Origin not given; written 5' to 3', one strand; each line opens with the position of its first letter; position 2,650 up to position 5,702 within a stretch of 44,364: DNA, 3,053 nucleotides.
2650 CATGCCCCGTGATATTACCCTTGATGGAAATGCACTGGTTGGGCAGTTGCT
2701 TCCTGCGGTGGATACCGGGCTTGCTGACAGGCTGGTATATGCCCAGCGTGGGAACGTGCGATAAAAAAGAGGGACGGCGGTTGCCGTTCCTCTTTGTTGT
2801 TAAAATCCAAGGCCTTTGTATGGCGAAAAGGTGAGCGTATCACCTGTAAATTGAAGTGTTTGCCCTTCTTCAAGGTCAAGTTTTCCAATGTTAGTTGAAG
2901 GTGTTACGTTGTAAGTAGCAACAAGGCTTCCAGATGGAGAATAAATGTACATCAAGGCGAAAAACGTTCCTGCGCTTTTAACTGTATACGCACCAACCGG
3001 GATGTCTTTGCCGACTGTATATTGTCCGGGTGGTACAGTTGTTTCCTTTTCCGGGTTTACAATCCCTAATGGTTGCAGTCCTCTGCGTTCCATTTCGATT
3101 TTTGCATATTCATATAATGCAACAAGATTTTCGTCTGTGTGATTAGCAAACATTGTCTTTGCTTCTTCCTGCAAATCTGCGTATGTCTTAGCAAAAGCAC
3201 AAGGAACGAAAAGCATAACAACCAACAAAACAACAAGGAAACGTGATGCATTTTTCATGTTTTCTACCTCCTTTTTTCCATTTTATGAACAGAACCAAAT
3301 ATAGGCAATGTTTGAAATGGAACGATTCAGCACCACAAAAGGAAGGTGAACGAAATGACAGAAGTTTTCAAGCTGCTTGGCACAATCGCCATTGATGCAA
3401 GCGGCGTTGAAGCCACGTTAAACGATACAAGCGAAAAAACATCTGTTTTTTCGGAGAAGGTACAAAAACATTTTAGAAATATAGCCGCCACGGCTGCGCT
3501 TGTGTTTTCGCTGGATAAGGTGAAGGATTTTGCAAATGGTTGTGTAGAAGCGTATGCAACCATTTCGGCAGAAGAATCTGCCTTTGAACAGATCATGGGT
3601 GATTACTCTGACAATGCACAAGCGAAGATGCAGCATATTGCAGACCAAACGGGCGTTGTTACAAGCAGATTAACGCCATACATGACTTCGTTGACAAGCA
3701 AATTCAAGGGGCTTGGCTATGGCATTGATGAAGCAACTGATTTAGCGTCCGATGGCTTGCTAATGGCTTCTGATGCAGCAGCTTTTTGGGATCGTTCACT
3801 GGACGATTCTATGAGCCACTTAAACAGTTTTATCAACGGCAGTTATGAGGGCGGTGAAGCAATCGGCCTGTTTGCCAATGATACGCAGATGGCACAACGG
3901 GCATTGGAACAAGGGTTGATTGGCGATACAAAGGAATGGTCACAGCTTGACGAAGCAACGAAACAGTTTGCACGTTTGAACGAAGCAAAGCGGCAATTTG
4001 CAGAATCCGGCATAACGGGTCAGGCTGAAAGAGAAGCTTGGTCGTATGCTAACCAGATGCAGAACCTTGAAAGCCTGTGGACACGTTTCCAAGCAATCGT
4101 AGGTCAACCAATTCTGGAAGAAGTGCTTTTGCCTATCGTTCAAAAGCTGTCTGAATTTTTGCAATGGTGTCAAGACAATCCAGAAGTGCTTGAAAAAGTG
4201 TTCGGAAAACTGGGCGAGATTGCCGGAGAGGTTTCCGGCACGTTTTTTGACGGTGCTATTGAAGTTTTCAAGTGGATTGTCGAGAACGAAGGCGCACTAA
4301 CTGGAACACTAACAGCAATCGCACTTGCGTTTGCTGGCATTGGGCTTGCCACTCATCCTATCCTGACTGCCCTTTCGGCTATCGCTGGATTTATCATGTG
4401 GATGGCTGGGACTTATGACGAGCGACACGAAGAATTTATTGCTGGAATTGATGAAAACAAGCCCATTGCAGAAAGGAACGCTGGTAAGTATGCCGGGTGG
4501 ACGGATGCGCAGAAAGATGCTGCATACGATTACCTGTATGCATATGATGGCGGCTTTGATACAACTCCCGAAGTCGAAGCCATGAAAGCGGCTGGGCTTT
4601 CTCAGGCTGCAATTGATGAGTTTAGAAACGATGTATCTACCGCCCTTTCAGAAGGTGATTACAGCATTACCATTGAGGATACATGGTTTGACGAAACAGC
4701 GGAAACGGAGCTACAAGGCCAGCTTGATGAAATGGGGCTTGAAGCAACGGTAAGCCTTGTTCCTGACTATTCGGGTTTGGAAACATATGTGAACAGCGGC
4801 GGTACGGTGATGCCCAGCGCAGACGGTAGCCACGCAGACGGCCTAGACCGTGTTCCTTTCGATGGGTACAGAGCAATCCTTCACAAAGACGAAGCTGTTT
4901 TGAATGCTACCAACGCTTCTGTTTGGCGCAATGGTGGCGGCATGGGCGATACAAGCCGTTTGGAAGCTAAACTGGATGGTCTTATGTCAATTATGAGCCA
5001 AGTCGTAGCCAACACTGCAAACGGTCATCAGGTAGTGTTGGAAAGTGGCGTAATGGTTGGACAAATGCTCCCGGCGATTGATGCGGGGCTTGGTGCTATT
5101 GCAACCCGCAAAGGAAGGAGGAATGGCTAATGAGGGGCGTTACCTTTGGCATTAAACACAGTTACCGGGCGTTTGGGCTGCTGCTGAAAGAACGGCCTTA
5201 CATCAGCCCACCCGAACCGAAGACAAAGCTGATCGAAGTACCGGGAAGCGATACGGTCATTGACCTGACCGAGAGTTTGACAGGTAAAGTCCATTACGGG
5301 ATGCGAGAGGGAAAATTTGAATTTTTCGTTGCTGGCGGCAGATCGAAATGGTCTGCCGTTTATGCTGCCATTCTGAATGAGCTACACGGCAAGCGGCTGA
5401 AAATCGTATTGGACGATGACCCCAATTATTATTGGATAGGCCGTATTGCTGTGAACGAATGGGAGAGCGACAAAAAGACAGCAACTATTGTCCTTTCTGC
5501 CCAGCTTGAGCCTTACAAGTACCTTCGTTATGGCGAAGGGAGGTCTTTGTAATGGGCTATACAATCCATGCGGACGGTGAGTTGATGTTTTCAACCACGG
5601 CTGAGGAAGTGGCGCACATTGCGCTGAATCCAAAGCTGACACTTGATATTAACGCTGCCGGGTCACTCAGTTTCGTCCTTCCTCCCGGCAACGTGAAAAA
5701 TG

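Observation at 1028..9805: Two divergent, full-length copies of tape measure, Dit and Tal in one tail operon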

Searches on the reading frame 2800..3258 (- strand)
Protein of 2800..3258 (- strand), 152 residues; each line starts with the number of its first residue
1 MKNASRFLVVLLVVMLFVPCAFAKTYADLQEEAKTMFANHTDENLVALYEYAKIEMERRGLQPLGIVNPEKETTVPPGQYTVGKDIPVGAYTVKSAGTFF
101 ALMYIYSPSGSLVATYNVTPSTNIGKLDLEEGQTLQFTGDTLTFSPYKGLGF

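Call 4: search_protein_families(library=pfam, proteins=[window:2800-3258:-], max_evalue=0.01)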
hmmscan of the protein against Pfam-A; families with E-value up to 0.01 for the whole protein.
window:2800-3258:- (152 aa): 0 families

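Call 5: search_protein_families(library=phrogs, proteins=[window:2800-3258:-], max_evalue=0.001)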
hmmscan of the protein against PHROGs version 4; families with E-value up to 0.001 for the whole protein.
window:2800-3258:- (152 aa): 0 families

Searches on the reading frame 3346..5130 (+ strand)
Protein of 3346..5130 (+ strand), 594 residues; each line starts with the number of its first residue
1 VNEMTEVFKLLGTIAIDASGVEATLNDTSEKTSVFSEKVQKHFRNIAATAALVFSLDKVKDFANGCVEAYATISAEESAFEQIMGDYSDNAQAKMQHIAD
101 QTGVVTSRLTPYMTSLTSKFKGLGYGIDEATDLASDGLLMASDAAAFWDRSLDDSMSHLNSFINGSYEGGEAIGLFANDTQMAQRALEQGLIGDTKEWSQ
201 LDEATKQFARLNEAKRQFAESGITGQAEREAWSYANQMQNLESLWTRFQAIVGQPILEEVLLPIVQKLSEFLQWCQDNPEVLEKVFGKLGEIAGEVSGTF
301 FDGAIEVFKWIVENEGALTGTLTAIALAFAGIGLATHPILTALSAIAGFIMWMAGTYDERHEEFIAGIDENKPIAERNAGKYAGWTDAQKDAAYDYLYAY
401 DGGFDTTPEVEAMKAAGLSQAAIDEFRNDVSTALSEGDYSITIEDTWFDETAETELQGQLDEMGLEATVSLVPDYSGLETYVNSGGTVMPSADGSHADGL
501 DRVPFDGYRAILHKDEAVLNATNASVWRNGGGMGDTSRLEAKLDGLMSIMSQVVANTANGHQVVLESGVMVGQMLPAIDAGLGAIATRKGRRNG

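Call 4: search_protein_families(library=pfam, proteins=[window:3346-5130:+], max_evalue=0.01)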
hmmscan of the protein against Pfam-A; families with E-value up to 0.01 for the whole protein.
window:3346-5130:+ (594 aa): 0 families

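Call 5: search_protein_families(library=phrogs, proteins=[window:3346-5130:+], max_evalue=0.001)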
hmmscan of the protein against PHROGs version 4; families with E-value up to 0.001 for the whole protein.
window:3346-5130:+ (594 aa): 2 families
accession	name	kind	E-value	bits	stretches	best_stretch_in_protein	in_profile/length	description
phrog_8125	-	tail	7.4e-07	29.6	1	210-351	216-350/578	tail length tape measure protein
phrog_33570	-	unknown function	4.1e-06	26.6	1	494-533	610-649/686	-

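Call 13: find_related_loci(query=window:3346-5130:+, collection=viral_contigs, flank=10000)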
Query window:3346-5130:+ (594 aa) in viral_contigs; peptide patterns used: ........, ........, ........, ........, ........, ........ (x = any residue, [..] = any of these).
107 stretches matched a pattern; 105 encode a relative of the query (tblastn E <= 1e-3); the best 80 are kept; 80 distinct loci.
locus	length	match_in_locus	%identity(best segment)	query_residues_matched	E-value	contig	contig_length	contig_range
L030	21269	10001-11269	47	228-589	7e-114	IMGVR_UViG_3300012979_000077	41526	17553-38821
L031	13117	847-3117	51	4-594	2e-104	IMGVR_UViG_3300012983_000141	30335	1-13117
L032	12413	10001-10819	59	7-285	3e-100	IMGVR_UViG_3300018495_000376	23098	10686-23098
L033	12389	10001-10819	59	7-285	3e-100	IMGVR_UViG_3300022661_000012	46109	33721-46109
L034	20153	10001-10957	53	6-323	7e-96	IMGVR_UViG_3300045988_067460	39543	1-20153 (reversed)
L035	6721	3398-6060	55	1-296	1e-95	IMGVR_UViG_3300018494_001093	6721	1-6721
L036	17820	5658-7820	52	7-593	3e-93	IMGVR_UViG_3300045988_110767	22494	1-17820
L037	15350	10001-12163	52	7-593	3e-93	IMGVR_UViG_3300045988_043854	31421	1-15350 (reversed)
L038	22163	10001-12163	50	7-593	1e-92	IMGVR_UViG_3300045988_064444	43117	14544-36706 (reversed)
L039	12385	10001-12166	50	6-593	4e-92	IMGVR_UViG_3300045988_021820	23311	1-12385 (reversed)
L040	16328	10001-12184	51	6-593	2e-91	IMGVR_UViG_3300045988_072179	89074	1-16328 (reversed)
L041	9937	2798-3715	50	6-329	2e-91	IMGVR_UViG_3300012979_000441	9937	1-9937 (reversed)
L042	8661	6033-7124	47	1-369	4e-91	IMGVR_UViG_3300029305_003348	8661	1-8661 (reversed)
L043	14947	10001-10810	54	3-272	7e-91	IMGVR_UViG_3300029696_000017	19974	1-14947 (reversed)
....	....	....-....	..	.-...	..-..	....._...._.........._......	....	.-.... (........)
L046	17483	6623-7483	52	7-286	7e-90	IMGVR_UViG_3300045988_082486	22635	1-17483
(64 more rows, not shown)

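Call 48: search_protein_families(library=phrogs, proteins=[L046:12100-13905:+], max_evalue=0.001)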
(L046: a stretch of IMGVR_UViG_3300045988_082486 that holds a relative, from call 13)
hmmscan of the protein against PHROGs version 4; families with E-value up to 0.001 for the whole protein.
L046:12100-13905:+ (601 aa): 9 families
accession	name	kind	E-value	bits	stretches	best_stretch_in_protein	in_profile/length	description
phrog_19280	-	unknown function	4.8e-14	52.9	1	145-226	129-209/623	-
phrog_20680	-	unknown function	2.3e-09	38.1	1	143-220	63-139/253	-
phrog_13481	-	tail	3.8e-07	30.4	1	143-298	179-264/596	tail fiber protein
phrog_4242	-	tail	3.7e-05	24.2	1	146-221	246-320/628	tail fiber protein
phrog_1565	-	tail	8.4e-05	22.3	1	244-296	131-190/375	minor tail protein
phrog_25042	-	tail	0.00027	20.5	0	141-215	198-270/632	tail fiber protein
phrog_32311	-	unknown function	0.0004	20.3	1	203-294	28-128/577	-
phrog_21765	-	unknown function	0.00071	19.7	1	239-307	174-237/422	-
phrog_6614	-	tail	0.00094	18.8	0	144-247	168-271/548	minor tail protein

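Call 55: search_protein_families(library=phrogs, proteins=[L038:15926-16846:+], max_evalue=0.001)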
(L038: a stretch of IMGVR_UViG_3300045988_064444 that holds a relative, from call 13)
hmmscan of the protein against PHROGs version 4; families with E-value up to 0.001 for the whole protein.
L038:15926-16846:+ (306 aa): 2 families
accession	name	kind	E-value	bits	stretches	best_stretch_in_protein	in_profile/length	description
phrog_2295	-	unknown function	1.2e-22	81.4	1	18-256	571-845/1183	-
phrog_863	-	tail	1.1e-08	35.5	1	33-212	410-594/690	tail fiber assembly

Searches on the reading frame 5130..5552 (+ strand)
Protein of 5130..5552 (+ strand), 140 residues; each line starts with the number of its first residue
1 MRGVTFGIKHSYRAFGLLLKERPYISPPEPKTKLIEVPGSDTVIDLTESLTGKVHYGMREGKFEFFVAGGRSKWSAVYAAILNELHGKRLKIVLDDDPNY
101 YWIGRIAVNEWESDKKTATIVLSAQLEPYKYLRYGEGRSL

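Call 4: search_protein_families(library=pfam, proteins=[window:5130-5552:+], max_evalue=0.01)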
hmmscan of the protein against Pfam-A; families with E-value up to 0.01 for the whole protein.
window:5130-5552:+ (140 aa): 0 families

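Call 5: search_protein_families(library=phrogs, proteins=[window:5130-5552:+], max_evalue=0.001)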
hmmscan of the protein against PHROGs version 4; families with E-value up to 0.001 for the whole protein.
window:5130-5552:+ (140 aa): 1 family
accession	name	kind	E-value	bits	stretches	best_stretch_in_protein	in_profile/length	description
phrog_33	-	tail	5.6e-11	43.2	1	7-132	43-166/651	distal tail protein Dit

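Call 52: search_solved_structures(query=window:5130-5552:+, max_evalue=1)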
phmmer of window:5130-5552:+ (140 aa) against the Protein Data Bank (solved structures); distinct sequences matched with E-value up to 1: 3.
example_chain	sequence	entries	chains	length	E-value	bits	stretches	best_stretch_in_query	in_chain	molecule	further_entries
8bz8_A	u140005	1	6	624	0.082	16.1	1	66-109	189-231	Glycosyltransferase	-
8bz4_A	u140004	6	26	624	0.58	13.4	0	66-109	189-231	Glycosyltransferase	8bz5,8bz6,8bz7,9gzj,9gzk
3ci0_K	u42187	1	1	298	0.81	12.9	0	82-118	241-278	Pseudopilin GspK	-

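Call 75: find_homologous_proteins(query=window:5130-5552:+, max_evalue=0.00001)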
Query window:5130-5552:+ (140 aa): 133 proteins with E <= 0.00001 among 143 candidates; the best 120 are listed.
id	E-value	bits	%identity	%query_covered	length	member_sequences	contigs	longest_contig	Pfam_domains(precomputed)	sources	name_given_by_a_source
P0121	8.8e-88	309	98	100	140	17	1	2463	-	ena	-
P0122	2.8e-81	288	89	100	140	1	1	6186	-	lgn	-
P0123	3.9e-80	285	89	100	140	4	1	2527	-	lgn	-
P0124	5.6e-78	278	86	100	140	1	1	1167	-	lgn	-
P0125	6.1e-77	274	84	100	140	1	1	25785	-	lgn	-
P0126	1.7e-76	273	84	100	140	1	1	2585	-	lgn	-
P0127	3.6e-76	272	81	100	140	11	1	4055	-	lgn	-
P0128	3.8e-75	269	84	100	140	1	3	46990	-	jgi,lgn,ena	-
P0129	5.4e-75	268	84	100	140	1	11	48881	-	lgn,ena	-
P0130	2.2e-74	266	82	100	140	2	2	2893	-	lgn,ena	-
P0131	2.5e-74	266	84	100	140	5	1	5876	-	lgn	-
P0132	4.3e-74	265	84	100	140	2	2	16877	-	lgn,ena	-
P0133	1.6e-73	263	82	100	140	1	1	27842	-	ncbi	-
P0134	1.1e-72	261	81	100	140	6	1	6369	-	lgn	-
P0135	2.2e-72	260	81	100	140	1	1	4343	-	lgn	-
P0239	1.6e-39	153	57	95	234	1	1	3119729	-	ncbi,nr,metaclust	ncbi:hypothetical protein P261_02281 [Lachnospiraceae bacterium TWA4]|nr:hypothetical protein P261_0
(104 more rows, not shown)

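Call 76: find_encoding_contigs(protein=P0239, flank=10000, max_places=1)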
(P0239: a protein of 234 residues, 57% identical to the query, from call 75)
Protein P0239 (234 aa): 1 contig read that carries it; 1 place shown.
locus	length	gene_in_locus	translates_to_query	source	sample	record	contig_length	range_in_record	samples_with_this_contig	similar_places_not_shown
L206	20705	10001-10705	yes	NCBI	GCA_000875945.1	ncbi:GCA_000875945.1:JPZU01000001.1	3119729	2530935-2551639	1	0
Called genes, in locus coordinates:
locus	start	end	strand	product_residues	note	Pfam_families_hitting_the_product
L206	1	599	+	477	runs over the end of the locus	PF05133:SPP1_portal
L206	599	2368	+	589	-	PF04233:Phage_Mu_F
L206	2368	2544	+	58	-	-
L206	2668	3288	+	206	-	PF06810:Phage_scaffold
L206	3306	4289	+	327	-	PF25209:Phage_capsid_4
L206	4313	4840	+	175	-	-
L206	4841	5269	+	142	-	-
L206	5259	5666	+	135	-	-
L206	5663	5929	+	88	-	-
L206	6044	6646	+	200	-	-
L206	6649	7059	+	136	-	-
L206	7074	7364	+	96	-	-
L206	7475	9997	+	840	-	PF04513:Baculo_PEP_C (faint)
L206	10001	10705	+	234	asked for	-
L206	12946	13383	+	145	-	PF09458:H_lectin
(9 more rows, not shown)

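Call 82: predict_structure(alignment_id=A2)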
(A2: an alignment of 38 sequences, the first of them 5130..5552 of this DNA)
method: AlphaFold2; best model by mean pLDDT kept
length: 140 residues; sequences in the alignment: 38
mean_pLDDT: 81.4   pTM: 0.69
mean pLDDT of the five models: 81.4, 80.5, 80.3, 76.4, 76.3
residues with pLDDT >= 90: 36; 70-90: 76; 50-70: 28; < 50: 0
segments of 3 or more residues with pLDDT < 50: none
pLDDT, mean of each block of 10 residues (from residue 1): 86 89 85 62 57 75 86 86 91 89 89 76 90 79
secondary structure, 60 per line:
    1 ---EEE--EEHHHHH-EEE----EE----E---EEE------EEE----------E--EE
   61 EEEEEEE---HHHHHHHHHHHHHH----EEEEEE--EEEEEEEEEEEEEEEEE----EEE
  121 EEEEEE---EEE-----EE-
elements in order: E4-6 H11-15 E17-19 E34-36 E43-45 E59-67 H71-84 E89-94 E97-113 E118-126 E130-132

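Call 84: fold_search(model_id=the predicted structure, library=pdb)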
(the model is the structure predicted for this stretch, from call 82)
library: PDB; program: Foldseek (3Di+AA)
matches with E <= 10: 872; with E <= 0.001: 13
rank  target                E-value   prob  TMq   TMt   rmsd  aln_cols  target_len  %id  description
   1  4v96_AV               4.3e-06  1.00  0.68  0.42   3.5       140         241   11  The structure of a 1.8 MDa viral genome injection device suggests alternative infection mechanisms (released 2014-07-09)
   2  9j1k_K                4.6e-06  1.00  0.74  0.41   2.8       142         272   15  Tip region of monocin (released 2025-01-08)
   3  2x8k_C                7.1e-06  1.00  0.67  0.41   3.4       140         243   15  Crystal Structure of SPP1 Dit (gp 19.1) Protein, a Paradigm of Hub Adsorption Apparatus in Gram-positive Infecting Pha (released 2010-09-15)
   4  4v96_AS               1.2e-05  1.00  0.68  0.42   3.5       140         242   11  The structure of a 1.8 MDa viral genome injection device suggests alternative infection mechanisms (released 2014-07-09)
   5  2x8k_A                1.7e-05  1.00  0.64  0.40   3.7       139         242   14  Crystal Structure of SPP1 Dit (gp 19.1) Protein, a Paradigm of Hub Adsorption Apparatus in Gram-positive Infecting Pha (released 2010-09-15)
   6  9ki1_u                2.1e-05  1.00  0.50  0.21   4.6       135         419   17  Baseplate structure of Escherichia phage Mu (released 2025-02-12)
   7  9m8o_I                2.4e-05  1.00  0.65  0.39   3.8       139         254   10  Cryo-EM structure of bacteriophage NF5 baseplate (released 2025-12-17)
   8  9m8o_G                3.4e-05  1.00  0.67  0.40   3.7       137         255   10  Cryo-EM structure of bacteriophage NF5 baseplate (released 2025-12-17)
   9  9ki1_0                1.0e-04  1.00  0.52  0.20   4.5       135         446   16  Baseplate structure of Escherichia phage Mu (released 2025-02-12)
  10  9m8o_J                1.1e-04  1.00  0.68  0.41   3.3       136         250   10  Cryo-EM structure of bacteriophage NF5 baseplate (released 2025-12-17)
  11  6v8i_AC               2.0e-04  1.00  0.62  0.31   8.7       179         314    9  Composite atomic model of the Staphylococcus aureus phage 80alpha baseplate (released 2020-03-04)
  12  9ki1_4                3.8e-04  1.00  0.42  0.49   5.2       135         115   10  Baseplate structure of Escherichia phage Mu (released 2025-02-12)
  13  9khy_A                5.6e-04  1.00  0.42  0.47   5.8       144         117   10  Terminator and trunk structure of Escherichia phage Mu (released 2025-02-12)
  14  7t2e_A                4.5e-03  0.94  0.33  0.31   6.8       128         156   14  Structure of bacteriophage lambda tube protein V in C6 (released 2022-12-07)
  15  7t4f_A                5.3e-03  0.95  0.35  0.24   6.7       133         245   14  Structure of bacteriophage lambda tube protein V in C3 (released 2023-06-14)
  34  6v8i_AA               3.2e-02  0.97  0.47  0.46   6.3       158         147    9  Composite atomic model of the Staphylococcus aureus phage 80alpha baseplate (released 2020-03-04)
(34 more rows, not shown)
